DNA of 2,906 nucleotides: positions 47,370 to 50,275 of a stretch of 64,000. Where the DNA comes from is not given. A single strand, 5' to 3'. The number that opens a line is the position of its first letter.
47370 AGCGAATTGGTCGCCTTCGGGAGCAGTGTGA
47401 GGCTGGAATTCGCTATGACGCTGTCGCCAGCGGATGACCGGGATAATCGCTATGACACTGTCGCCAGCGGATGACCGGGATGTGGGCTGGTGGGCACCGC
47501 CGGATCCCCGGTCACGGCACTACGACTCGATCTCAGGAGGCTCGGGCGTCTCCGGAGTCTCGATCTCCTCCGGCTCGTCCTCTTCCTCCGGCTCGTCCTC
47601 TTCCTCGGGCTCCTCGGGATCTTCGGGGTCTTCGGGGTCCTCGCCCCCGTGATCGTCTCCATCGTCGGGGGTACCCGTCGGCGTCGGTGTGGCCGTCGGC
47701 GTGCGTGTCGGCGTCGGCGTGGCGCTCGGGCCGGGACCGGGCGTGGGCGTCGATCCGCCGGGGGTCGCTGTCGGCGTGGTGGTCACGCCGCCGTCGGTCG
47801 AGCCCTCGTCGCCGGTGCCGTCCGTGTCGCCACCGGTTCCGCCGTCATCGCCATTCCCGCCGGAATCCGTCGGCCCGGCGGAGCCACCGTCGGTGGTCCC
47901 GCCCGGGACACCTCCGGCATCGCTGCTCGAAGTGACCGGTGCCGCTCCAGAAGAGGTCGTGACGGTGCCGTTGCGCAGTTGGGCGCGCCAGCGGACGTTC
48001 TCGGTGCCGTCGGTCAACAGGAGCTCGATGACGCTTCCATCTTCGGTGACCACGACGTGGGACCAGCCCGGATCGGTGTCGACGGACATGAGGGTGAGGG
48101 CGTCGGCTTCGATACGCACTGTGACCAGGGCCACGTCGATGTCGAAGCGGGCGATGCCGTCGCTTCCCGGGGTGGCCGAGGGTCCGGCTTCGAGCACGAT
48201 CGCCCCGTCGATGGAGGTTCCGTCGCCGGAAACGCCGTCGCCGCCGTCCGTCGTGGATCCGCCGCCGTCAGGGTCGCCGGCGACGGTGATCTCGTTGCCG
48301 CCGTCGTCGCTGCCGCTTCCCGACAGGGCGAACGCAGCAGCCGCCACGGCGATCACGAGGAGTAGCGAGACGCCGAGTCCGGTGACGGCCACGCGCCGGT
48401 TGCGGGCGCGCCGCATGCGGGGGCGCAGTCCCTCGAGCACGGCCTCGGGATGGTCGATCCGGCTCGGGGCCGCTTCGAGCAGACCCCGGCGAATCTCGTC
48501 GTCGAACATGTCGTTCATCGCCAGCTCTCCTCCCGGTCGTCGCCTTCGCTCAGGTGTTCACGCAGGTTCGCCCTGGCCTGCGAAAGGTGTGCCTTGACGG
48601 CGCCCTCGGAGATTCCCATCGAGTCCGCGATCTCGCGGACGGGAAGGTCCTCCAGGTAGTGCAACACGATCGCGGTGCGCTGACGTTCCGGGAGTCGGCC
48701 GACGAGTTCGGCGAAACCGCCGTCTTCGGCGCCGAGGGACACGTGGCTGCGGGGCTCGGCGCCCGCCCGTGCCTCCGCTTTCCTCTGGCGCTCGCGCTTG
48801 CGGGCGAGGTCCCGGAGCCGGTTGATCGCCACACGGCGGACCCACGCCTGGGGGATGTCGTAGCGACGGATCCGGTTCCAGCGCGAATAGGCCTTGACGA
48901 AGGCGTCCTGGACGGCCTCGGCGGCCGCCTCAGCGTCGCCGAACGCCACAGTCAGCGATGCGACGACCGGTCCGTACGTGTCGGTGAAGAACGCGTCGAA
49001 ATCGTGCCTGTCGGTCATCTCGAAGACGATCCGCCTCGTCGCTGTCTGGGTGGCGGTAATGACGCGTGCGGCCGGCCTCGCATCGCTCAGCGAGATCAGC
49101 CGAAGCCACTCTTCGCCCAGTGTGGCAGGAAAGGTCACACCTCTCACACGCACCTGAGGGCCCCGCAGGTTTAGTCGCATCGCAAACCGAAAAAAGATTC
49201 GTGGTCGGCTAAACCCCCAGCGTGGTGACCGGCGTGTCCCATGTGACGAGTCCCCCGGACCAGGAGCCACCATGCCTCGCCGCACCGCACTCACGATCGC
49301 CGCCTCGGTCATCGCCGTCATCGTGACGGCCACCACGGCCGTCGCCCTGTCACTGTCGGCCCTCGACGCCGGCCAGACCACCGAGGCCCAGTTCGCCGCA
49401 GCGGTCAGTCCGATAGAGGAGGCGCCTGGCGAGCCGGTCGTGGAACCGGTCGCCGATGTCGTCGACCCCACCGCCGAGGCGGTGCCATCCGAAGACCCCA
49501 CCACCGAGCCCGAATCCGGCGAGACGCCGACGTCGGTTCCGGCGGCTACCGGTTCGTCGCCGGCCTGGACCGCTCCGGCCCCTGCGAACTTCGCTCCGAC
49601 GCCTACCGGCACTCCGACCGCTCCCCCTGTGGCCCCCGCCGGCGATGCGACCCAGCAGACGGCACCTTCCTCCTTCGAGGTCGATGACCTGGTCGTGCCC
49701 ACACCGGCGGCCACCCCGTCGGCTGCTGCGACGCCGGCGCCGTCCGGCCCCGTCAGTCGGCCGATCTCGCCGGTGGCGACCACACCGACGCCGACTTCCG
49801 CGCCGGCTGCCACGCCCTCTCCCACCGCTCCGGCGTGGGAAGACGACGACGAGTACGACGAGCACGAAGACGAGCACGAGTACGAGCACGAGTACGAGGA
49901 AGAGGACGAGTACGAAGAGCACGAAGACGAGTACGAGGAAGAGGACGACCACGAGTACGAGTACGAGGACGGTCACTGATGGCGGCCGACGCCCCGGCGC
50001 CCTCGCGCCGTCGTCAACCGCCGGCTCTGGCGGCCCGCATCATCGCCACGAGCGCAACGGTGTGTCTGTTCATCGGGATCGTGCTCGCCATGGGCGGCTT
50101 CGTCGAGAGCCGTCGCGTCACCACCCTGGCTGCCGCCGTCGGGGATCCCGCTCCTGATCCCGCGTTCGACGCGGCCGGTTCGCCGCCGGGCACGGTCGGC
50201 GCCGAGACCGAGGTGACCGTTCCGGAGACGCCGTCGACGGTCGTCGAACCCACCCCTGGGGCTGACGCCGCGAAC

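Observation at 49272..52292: Coupled four-gene operon: HEY-tail anchor protein, PAT-repeat anchor protein, leaderless ApbE and a bis-heme ferric-reductase-domain protein, with no recognisable flavinylation acceptor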

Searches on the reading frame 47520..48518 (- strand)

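Call 3: search_protein_families(library=pfam, proteins=[window:47520-48518:-], max_evalue=1)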
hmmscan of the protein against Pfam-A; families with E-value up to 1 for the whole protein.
window:47520-48518:- (332 aa): 1 family
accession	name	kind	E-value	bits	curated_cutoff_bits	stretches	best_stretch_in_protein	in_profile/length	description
PF12911.12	OppC_N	-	0.19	12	23.9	1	35-62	7-34/53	N-terminal TM domain of oligopeptide transport permease C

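Call 4: search_protein_families(library=ncbifam, proteins=[window:47520-48518:-], max_evalue=1)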
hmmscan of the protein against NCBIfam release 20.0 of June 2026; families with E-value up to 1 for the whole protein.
window:47520-48518:- (332 aa): 0 families

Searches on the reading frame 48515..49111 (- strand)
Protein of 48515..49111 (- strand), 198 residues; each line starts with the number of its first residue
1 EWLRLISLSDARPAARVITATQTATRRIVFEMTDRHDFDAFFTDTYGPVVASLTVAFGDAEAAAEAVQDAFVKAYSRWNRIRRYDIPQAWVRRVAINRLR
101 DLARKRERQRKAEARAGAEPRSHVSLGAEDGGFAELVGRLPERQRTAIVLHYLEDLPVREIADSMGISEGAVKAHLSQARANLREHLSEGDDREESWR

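Call 3: search_protein_families(library=pfam, proteins=[window:48515-49111:-], max_evalue=1)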
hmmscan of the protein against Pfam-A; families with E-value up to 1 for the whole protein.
window:48515-49111:- (198 aa): 17 families
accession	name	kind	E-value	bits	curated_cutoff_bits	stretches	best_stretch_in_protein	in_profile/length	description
PF08281.18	Sigma70_r4_2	-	9.2e-19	67.3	25.7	1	134-183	5-54/54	Sigma-70, region 4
PF04545.22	Sigma70_r4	-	1.8e-14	53.4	24.1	1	138-185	3-50/50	Sigma-70, region 4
PF04542.20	Sigma70_r2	-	2e-07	31.2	24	1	57-108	17-70/71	Sigma-70 region 2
PF04297.20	UPF0122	-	2.6e-05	24.8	22.7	1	140-184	18-62/101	Putative helix-turn-helix protein, YlxM / p13 like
PF07638.17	Sigma70_ECF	-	8.1e-05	23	21.1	1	130-188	127-184/185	ECF sigma factor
PF13384.12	HTH_23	-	0.00021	21.4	24.6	1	142-173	4-35/50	Homeodomain-like domain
PF00196.25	GerE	-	0.0003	20.8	23.5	1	149-181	10-43/57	Bacterial regulatory proteins, luxR family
PF13518.12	HTH_28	-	0.0023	18.4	25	1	144-181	1-38/52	Helix-turn-helix domain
PF06530.18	Phage_antitermQ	-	0.0041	17.5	26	1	142-187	65-110/118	Phage antitermination protein Q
PF19575.5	HTH_58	-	0.0048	17.2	23.8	1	145-185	16-56/62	Helix-turn-helix domain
PF04967.18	HTH_10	-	0.0063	16.7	23.1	1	158-183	26-51/53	HTH DNA binding domain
PF13412.12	HTH_24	-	0.013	15.5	21.9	1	156-177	18-39/48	Winged helix-turn-helix DNA-binding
PF22233.2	PhyR_sigma-like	-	0.025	14.8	27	1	140-182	4-46/50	Response regulator PhyR, sigma-like domain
PF01022.26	HTH_5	-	0.036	14.4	22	1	157-178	17-38/47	Bacterial regulatory protein, arsR family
PF02001.22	DUF134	-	0.1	13.6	27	1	146-190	41-85/98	Protein of unknown function DUF134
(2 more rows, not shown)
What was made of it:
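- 48515..49180 (-): ECF-type sigma factor, transcribed divergently from the operon. Sigma70_r2, Sigma70_r4_2 and Sigma70_ECF matches (call 3).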

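Call 4: search_protein_families(library=ncbifam, proteins=[window:48515-49111:-], max_evalue=1)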
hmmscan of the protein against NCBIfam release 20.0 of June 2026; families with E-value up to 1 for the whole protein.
window:48515-49111:- (198 aa): 108 families (the best 25 are shown)
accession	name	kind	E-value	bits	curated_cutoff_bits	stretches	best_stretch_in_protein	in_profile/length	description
TIGR02983.1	SigE-fam_strep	subfamily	7e-39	133.3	141.55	1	34-189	4-160/162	SigE family RNA polymerase sigma factor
TIGR02937.1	sigma70-ECF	superfamily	3.6e-22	78.7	42.9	1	37-187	2-165/165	sigma-70 family RNA polymerase sigma factor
TIGR02954.1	Sig70_famx3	hypoth_equivalog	1e-21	77.4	188.5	1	60-189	40-169/170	RNA polymerase sigma-70 factor, TIGR02954 family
NF058625.1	sigma_PG0214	equivalog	4.9e-21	75.2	130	1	54-192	22-166/170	GFO_1088 family ECF-type sigma factor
TIGR02985.1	Sig70_bacteroi1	subfamily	1.8e-20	73.8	126.4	1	37-187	2-162/162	RNA polymerase sigma-70 factor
NF004113.0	PRK05602.1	equivalog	8.4e-20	71.3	208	1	57-194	66-208/211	RNA polymerase sigma factor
NF006550.0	PRK09047.1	equivalog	2.3e-19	69.6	173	2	137-189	137-189/194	RNA polymerase sigma factor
NF006930.0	PRK09415.1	subfamily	7.1e-18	65.1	198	1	30-190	9-178/179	RNA polymerase factor sigma C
NF007225.0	PRK09643.1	equivalog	3.7e-17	62.7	190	1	34-194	25-189/204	RNA polymerase sigma factor SigM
NF009171.0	PRK12518.1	equivalog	3.8e-17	62.7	208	1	21-189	10-186/191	RNA polymerase sigma factor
TIGR02959.1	SigZ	equivalog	4.1e-15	56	168.65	1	59-189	18-150/170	RNA polymerase sigma factor SigZ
NF008888.0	PRK11922.1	equivalog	1.5e-14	54.2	204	2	136-189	145-198/231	RNA polymerase sigma factor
NF053879.1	RNAPolSigSigVBac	equivalog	1.8e-14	53.7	190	1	60-190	28-158/160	RNA polymerase sigma factor SigV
TIGR02989.1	Sig-70_gvs1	subfamily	2.7e-14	53.4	124.55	1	38-185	3-156/158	RNA polymerase sigma-70 factor, Rhodopirellula/Verrucomicrobium family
NF007215.0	PRK09637.1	equivalog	2.8e-14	53.5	212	1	59-189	24-156/181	RNA polymerase sigma factor SigZ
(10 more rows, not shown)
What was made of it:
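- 48515..49180 (-): TIGR02983 SigE-family gives 133 bits, just under its cut-off (call 4).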

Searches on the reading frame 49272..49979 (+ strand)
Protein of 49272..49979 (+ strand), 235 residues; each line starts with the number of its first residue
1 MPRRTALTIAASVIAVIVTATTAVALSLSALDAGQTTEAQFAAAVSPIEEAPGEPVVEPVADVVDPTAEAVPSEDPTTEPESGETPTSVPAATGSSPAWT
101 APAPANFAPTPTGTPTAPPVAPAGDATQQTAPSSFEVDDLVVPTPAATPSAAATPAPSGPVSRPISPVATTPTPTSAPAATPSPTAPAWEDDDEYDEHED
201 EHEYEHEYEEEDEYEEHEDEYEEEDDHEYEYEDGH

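Call 3: search_protein_families(library=pfam, proteins=[window:49272-49979:+], max_evalue=1)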
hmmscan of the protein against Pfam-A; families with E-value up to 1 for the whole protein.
window:49272-49979:+ (235 aa): 0 families

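Call 4: search_protein_families(library=ncbifam, proteins=[window:49272-49979:+], max_evalue=1)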
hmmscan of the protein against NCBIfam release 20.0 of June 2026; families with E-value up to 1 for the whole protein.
window:49272-49979:+ (235 aa): 1 family
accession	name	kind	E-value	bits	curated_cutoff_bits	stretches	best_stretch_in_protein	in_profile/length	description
NF010472.0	PRK13897.1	equivalog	0.16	10.4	728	1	189-231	610-652/657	type IV secretion system component VirD4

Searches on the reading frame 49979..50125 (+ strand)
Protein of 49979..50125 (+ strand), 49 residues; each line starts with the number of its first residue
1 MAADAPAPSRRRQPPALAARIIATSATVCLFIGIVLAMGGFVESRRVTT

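Call 57: find_homologous_proteins(query=A2, max_evalue=0.01)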
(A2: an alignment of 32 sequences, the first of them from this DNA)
Query A2 (32 sequences) (49 aa, profile of the alignment): 35 proteins with E <= 0.01 among 4949 candidates.
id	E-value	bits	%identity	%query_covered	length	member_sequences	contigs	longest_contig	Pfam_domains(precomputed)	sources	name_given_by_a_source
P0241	4.0e-9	54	38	16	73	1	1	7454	-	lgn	-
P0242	7.9e-9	53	31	59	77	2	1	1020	-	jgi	jgi:hypothetical protein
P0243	1.3e-8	52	33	24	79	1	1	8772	-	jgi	jgi:hypothetical protein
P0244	1.4e-8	52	33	24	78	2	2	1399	-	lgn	-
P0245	1.5e-8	52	-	-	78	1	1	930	-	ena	-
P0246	2.2e-8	51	-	-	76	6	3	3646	-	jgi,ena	-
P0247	3.8e-8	51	33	24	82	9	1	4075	-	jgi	jgi:hypothetical protein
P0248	3.9e-8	51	33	24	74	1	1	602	-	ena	-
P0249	4.1e-8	50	33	24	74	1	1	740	-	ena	-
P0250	4.2e-8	50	33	24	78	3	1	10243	-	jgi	jgi:hypothetical protein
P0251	5.3e-8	50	34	59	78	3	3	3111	-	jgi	jgi:hypothetical protein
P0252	6.5e-8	50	33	24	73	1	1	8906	-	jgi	jgi:hypothetical protein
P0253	6.9e-8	50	33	24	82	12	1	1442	-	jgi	jgi:hypothetical protein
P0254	7.0e-8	50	33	24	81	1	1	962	-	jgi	jgi:hypothetical protein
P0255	7.1e-8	50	33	24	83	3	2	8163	-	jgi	jgi:hypothetical protein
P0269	3.9e-6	44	39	63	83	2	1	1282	-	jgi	jgi:hypothetical protein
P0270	4.1e-6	44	-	-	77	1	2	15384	-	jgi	jgi:hypothetical protein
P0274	4.8e-3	34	-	-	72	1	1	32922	-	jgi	jgi:hypothetical protein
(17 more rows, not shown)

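Call 77: search_protein_families(library=pfam, proteins=[P0243, P0269], max_evalue=1)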
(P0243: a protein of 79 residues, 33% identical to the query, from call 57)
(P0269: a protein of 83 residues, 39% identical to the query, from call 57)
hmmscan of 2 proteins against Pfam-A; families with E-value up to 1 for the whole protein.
P0243 (79 aa): 0 families

P0269 (83 aa): 0 families

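Call 78: search_protein_families(library=ncbifam, proteins=[P0243, P0269], max_evalue=1)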
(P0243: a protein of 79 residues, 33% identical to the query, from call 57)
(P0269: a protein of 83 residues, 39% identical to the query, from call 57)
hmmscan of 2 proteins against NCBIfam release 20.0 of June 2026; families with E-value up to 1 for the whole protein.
P0243 (79 aa): 0 families

P0269 (83 aa): 0 families

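Call 96: find_encoding_contigs(protein=P0274, flank=4000, max_places=1)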
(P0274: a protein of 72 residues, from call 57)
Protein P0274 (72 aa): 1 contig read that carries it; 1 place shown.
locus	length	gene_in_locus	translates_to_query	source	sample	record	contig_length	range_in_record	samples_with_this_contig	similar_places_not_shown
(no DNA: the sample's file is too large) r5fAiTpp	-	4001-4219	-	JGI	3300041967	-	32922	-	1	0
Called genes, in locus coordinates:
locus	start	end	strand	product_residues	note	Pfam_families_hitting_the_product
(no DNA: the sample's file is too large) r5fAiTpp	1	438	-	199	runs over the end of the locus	-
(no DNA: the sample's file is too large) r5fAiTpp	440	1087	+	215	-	PF00198:2-oxoacid_dh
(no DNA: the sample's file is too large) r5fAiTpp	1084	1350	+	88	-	PF00550:PP-binding (weak)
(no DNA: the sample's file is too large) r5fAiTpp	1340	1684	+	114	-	-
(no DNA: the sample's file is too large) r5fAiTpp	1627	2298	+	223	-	PF00072:Response_reg, PF21695:GlnR_1st (weak), PF00486:Trans_reg_C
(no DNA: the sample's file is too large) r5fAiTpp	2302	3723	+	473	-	PF00672:HAMP, PF00512:HisKA, PF02518:HATPase_c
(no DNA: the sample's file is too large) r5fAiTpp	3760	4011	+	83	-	-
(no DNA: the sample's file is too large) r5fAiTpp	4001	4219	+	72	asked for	-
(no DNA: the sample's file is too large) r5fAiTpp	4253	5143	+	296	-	PF02424:ApbE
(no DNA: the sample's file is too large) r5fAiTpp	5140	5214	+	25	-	?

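Call 97: find_encoding_contigs(protein=P0250, flank=4000, max_places=1)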
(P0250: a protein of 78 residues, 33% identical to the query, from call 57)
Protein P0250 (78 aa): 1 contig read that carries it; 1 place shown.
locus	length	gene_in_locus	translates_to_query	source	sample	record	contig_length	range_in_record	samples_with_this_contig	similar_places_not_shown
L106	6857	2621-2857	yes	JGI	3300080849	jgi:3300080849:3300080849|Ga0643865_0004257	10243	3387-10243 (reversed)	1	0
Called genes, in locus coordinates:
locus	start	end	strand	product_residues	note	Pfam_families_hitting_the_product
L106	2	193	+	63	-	?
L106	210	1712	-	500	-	PF00672:HAMP, PF00512:HisKA, PF02518:HATPase_c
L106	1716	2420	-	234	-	PF00072:Response_reg, PF00486:Trans_reg_C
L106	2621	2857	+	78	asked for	-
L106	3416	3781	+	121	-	PF02424:ApbE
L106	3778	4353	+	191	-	PF01794:Ferric_reduct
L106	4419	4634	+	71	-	-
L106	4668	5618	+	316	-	PF00296:Bac_luciferase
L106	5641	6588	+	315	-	PF02423:OCD_Mu_crystall, PF01488:Shikimate_DH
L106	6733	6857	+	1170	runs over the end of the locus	?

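Call 98: find_encoding_contigs(protein=P0270, flank=4000, max_places=1)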
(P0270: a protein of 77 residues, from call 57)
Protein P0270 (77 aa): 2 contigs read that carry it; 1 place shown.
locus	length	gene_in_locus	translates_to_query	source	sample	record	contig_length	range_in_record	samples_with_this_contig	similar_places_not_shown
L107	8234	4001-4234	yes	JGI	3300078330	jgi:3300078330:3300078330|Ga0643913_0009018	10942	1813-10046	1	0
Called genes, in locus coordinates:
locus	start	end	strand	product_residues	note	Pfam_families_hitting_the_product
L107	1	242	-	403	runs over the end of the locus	PF01494:FAD_binding_3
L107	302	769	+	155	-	PF01978:TrmB (weak), PF01047:MarR, PF12802:MarR_2, PF13412:HTH_24 (weak), PF09339:HTH_IclR (weak)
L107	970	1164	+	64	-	PF12728:HTH_17, PF13411:MerR_1 (weak), PF00376:MerR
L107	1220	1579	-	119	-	PF00313:CSD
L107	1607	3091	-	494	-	PF00672:HAMP, PF00512:HisKA, PF02518:HATPase_c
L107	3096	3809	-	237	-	PF00072:Response_reg, PF00486:Trans_reg_C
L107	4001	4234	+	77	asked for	-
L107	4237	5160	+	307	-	PF02424:ApbE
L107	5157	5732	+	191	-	PF01794:Ferric_reduct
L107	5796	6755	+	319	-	PF00005:ABC_tran, PF13304:AAA_21 (faint), PF13732:DrrA1-3_C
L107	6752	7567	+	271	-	PF01061:ABC2_membrane, PF12698:ABC2_membrane_3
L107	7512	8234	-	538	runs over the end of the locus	?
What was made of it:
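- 49979..50734 (+): Gene 2 (251 aa). A basic cluster plus TM helix occupies residues 5-40 (49991-50098). An outward disordered PAT-repeat spacer has 12-nt repeats at 50546-50713. The C-terminus T-T-Q-P-S-G lies at 50714-50731. This is the proposed non-canonical flavin acceptor. Three of those that were checked lie directly upstream of ApbE (calls 96-98).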
